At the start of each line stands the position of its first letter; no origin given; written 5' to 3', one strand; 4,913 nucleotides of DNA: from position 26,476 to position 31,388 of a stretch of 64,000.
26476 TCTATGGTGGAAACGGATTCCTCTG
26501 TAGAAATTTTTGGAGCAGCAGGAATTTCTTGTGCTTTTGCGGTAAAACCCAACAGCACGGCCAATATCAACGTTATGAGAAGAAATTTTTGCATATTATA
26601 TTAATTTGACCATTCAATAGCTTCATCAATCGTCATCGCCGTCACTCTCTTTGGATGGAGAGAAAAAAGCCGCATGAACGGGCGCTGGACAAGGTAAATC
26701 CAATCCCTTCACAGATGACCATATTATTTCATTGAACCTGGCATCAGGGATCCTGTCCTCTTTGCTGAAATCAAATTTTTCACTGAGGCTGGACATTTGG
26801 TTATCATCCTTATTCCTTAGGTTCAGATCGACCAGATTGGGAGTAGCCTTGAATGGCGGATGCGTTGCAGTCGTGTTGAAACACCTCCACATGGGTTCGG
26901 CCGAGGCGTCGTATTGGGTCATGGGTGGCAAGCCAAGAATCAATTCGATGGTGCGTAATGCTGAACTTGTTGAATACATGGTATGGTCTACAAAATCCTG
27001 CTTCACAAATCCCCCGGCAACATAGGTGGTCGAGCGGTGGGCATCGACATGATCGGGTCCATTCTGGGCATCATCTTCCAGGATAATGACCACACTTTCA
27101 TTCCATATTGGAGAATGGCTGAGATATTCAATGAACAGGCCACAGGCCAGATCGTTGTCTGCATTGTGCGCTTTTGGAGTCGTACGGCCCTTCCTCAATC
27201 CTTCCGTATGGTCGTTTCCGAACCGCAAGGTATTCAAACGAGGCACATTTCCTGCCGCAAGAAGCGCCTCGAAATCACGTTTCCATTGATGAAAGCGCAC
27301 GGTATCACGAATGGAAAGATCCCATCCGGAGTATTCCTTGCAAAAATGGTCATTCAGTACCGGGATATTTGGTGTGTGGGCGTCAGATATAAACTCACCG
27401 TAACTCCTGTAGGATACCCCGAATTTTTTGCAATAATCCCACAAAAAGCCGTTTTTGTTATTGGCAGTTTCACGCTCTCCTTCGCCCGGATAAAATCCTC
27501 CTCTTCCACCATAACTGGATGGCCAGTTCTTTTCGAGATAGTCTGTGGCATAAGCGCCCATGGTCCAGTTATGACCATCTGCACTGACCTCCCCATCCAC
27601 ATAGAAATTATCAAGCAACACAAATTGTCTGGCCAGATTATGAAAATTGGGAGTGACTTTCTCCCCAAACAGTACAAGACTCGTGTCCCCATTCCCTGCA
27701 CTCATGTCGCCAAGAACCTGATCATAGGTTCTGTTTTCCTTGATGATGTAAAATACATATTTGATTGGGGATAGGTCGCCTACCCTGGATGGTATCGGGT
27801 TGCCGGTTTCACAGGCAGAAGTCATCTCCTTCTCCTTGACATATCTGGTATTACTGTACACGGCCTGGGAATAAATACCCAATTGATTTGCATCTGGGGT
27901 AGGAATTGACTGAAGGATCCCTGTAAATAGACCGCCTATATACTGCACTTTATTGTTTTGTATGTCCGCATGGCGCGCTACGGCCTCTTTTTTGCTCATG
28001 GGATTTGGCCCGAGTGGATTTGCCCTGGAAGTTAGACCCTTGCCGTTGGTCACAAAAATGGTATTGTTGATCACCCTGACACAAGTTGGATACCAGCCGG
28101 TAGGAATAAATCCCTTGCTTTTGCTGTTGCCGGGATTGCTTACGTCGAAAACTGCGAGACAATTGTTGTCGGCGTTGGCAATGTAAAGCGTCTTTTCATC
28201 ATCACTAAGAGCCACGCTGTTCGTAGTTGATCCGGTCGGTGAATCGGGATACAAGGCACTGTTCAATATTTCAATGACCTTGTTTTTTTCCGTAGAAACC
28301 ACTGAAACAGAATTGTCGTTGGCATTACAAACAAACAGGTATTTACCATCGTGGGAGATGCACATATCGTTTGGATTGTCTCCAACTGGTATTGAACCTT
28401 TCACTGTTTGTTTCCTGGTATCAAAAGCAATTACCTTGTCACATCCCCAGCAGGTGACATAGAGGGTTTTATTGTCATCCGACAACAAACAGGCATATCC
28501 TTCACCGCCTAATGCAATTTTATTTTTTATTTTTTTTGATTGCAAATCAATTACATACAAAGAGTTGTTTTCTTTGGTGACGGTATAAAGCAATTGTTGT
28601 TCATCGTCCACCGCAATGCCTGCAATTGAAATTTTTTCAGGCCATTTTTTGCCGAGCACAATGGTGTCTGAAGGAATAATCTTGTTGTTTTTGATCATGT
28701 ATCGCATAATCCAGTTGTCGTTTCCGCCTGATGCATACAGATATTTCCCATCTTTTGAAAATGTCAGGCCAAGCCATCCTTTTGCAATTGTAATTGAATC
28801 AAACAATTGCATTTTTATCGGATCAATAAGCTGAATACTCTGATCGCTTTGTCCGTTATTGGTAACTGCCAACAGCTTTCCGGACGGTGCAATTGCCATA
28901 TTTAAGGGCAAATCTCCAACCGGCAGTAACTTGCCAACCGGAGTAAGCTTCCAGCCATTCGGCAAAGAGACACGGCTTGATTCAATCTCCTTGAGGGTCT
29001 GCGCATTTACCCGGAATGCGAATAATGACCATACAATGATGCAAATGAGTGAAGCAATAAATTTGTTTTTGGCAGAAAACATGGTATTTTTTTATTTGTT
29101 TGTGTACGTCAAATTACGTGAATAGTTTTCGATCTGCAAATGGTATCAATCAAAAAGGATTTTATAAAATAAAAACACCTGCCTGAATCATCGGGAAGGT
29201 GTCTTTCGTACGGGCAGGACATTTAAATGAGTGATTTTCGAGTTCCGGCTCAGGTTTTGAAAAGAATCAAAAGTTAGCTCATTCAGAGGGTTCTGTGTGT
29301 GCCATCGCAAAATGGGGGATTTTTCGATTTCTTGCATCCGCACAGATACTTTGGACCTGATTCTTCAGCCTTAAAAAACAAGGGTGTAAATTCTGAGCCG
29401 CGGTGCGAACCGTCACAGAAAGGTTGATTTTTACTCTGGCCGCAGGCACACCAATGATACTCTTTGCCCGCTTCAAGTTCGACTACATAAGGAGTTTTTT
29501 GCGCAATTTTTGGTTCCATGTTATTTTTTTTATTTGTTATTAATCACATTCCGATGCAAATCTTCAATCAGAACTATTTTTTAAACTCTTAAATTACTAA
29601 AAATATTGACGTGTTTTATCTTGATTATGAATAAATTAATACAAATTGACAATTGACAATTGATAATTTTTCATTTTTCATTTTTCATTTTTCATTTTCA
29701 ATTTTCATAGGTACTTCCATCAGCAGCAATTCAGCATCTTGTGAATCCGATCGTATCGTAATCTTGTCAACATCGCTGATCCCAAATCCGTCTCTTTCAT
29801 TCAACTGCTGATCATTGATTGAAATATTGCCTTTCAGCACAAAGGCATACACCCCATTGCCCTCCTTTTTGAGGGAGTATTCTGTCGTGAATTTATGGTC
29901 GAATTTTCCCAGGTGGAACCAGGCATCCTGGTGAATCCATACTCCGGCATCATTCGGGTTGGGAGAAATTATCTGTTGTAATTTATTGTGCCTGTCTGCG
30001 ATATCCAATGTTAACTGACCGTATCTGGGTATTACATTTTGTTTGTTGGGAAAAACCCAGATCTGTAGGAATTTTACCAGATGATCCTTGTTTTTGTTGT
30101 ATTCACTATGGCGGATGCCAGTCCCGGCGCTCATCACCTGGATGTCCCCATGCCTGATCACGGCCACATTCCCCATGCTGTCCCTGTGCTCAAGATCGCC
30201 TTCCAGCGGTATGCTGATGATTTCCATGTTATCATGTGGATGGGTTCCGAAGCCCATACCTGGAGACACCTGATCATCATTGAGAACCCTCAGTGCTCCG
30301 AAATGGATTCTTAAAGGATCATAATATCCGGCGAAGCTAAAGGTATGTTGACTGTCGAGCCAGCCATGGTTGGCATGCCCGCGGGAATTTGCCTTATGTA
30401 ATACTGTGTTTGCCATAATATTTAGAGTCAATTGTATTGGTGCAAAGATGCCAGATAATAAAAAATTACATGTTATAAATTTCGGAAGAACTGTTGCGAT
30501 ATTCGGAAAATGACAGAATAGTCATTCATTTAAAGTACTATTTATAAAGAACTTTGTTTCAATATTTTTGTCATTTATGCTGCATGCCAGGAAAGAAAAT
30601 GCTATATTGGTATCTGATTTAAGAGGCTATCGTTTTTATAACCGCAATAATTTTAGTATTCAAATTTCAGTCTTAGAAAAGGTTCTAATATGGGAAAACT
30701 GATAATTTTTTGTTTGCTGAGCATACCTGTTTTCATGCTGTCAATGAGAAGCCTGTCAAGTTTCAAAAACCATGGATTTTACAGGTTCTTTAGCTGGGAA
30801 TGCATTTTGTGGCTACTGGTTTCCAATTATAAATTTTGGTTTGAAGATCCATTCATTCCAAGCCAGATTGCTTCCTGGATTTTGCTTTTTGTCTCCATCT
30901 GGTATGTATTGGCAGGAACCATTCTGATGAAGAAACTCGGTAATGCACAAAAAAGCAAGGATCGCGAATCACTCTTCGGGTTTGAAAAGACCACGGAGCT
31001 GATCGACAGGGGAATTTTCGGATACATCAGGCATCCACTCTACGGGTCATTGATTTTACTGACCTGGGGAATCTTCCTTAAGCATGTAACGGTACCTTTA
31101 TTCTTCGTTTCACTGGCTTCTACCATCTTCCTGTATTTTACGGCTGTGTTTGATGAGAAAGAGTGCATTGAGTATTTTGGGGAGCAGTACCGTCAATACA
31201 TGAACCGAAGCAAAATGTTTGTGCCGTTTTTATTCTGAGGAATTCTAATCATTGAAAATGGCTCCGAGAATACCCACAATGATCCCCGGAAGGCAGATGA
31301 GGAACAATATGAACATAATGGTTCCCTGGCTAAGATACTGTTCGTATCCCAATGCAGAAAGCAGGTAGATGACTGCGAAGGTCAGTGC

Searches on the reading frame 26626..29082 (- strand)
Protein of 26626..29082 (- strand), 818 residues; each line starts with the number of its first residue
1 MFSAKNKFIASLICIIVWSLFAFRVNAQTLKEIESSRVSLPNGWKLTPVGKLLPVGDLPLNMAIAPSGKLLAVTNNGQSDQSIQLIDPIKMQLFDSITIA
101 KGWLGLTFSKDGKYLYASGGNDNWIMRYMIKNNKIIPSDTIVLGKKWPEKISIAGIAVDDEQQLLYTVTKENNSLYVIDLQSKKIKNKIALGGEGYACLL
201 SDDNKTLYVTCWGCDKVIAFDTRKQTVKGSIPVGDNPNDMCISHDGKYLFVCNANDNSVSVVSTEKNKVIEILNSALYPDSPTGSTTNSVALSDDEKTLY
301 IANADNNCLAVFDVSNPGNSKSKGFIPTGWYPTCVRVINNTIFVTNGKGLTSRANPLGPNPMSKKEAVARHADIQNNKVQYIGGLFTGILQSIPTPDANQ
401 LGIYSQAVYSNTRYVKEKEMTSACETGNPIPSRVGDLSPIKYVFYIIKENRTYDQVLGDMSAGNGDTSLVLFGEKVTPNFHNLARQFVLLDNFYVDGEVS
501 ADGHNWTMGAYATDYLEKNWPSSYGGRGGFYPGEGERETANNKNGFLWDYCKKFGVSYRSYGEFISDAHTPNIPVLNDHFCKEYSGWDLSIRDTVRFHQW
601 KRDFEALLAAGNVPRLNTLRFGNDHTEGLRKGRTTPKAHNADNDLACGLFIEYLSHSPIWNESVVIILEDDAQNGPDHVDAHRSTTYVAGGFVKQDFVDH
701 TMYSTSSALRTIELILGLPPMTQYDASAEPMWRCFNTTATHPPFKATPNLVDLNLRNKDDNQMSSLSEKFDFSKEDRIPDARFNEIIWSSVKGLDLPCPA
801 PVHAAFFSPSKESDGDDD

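Call 41: search_protein_families(library=pfam, proteins=[window:26626-29082:-], max_evalue=0.001)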
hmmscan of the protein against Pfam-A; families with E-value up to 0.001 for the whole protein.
window:26626-29082:- (818 aa): 14 families
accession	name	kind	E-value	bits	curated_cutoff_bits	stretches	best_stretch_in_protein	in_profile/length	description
PF10282.15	Lactonase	-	3.5e-16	59.8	21.7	1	200-328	150-288/344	Lactonase, 7-bladed beta-propeller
PF25174.1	Beta-prop_THOC3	-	2.7e-12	46.7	305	1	106-315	8-201/272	THOC3 beta-propeller domain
PF08450.18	SGL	-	1.8e-10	41.3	26.3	2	236-319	87-168/246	SMP-30/Gluconolactonase/LRE-like region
PF23414.1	Beta-prop_EML_2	-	1.9e-09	37.7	90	2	154-267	2-113/266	Echinoderm microtubule-associated protein second beta-propeller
PF04185.19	Phosphoesterase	-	2.8e-09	37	23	1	467-719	97-356/356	Phosphoesterase family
PF21783.3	YNCE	-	9.2e-09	35.5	27.1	1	52-315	65-314/339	YNCE-like beta-propeller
PF25168.1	Beta-prop_WDR36-Utp21_2nd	-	2.7e-06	27.4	84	1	144-306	151-303/335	WDR36/Utp21 second beta-propeller domain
PF24796.1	WDR55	-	1.1e-05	25.1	200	1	153-346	56-240/296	WDR55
PF24807.1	WD40_CDC20-Fz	-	1.8e-05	24.7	200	0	153-269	54-169/292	CDC20/Fizzy WD40 domain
PF02239.22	Cytochrom_D1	-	6.2e-05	22.2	25.5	0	161-225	46-109/368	Cytochrome D1 heme domain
PF00400.38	WD40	-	0.00036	21.4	27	0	238-261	15-37/39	WD domain, G-beta repeat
PF13970.12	DUF4221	-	0.00048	20.3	23.4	0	134-224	10-104/311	Domain of unknown function (DUF4221)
PF17170.10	DUF5128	-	0.00061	19.5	22.9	0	163-308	54-208/321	6-bladed beta-propeller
PF13570.13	Beta-prop_ACSF4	-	0.00066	19.6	133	1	158-316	99-255/329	Beta-alanine-activating enzyme, beta-propeller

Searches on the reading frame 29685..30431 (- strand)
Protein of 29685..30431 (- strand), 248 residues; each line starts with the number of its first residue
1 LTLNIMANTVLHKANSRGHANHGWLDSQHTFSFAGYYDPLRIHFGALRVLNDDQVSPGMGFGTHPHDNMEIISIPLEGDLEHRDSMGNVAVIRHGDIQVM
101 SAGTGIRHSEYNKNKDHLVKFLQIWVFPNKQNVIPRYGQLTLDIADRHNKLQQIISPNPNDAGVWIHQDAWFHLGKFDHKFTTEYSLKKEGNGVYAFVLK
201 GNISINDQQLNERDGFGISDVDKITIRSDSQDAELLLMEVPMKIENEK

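Call 41: search_protein_families(library=pfam, proteins=[window:29685-30431:-], max_evalue=0.001)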
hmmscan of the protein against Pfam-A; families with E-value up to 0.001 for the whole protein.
window:29685-30431:- (248 aa): 2 families
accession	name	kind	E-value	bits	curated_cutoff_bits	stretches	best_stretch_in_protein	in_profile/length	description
PF02678.22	Pirin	-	1.5e-32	112.2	26.1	1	15-126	6-108/108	Pirin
PF17954.7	Pirin_C_2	-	5e-26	91.2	22.9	1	154-240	2-86/86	Quercetinase C-terminal cupin domain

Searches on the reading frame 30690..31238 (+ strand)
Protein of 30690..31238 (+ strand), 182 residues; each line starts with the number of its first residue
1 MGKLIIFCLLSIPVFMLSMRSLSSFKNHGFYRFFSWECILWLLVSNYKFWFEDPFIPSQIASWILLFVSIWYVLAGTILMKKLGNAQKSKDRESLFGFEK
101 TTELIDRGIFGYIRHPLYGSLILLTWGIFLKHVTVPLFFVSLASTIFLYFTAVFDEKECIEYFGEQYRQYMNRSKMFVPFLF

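Call 41: search_protein_families(library=pfam, proteins=[window:30690-31238:+], max_evalue=0.001)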
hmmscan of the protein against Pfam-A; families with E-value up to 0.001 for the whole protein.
window:30690-31238:+ (182 aa): 2 families
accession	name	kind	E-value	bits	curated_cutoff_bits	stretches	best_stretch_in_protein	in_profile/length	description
PF04191.18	PEMT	-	2e-06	28.6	25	1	64-160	8-98/105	Phospholipid methyltransferase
PF06966.17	DUF1295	-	2.9e-06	27.4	20.4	1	30-173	87-234/235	Protein of unknown function (DUF1295)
